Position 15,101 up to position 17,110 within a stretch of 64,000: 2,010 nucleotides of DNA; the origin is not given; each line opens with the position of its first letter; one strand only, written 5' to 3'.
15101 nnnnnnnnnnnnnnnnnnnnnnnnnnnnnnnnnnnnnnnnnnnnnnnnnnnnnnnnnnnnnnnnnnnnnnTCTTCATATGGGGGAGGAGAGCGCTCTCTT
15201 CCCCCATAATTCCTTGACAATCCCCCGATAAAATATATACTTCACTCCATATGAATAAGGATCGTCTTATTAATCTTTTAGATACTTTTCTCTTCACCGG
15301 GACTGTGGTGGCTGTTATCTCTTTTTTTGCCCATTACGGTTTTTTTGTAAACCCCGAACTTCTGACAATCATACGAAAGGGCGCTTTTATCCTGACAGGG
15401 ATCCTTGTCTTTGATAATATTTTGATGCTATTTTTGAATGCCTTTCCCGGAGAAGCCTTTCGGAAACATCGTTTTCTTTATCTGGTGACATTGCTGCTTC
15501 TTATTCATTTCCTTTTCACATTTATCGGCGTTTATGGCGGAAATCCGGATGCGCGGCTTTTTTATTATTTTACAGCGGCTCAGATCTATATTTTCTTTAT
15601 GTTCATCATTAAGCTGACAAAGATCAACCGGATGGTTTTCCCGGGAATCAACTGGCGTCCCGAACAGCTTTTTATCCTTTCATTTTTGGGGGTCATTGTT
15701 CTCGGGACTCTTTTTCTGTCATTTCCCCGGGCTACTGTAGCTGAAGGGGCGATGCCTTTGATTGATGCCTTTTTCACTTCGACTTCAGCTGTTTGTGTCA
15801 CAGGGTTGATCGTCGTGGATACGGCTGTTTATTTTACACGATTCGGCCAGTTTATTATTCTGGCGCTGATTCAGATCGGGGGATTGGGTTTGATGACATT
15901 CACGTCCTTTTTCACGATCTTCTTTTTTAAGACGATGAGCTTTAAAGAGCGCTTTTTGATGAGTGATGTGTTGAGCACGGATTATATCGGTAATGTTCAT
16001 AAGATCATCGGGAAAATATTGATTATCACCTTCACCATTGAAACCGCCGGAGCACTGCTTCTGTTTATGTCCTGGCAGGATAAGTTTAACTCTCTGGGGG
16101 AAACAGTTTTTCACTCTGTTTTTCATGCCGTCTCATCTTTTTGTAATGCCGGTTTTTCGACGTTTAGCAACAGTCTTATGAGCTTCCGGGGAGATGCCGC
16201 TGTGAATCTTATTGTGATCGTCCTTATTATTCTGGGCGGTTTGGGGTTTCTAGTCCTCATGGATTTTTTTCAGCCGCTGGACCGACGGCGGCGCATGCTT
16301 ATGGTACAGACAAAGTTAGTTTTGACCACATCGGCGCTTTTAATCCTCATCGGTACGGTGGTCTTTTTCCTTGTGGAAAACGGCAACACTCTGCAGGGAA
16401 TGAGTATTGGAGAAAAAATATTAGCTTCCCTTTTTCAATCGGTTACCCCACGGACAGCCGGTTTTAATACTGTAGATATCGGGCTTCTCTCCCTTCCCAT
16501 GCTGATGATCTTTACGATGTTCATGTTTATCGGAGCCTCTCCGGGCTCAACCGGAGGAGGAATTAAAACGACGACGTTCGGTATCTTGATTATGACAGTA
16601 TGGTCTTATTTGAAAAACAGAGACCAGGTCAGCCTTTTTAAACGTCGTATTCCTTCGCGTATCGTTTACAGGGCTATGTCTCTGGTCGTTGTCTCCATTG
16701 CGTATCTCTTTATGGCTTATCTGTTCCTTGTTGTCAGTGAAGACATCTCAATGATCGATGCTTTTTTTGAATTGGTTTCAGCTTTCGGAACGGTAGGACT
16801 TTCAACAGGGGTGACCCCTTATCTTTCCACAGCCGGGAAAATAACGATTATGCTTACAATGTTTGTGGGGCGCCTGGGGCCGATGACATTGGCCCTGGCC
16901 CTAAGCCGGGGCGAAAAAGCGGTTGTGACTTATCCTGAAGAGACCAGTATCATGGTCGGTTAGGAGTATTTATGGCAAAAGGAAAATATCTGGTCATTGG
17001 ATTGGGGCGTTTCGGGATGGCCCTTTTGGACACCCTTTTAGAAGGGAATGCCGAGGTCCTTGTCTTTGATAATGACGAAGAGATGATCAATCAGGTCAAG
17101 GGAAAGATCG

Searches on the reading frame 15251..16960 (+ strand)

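Call 72: search_protein_families(library=pfam, proteins=[window:15251-16960:+], max_evalue=0.00001)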
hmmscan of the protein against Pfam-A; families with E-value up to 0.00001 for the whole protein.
window:15251-16960:+ (570 aa): 1 family
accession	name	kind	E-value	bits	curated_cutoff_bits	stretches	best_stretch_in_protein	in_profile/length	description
PF02386.22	TrkH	-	2.4e-56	191.7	27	1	164-551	57-490/502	Cation transport protein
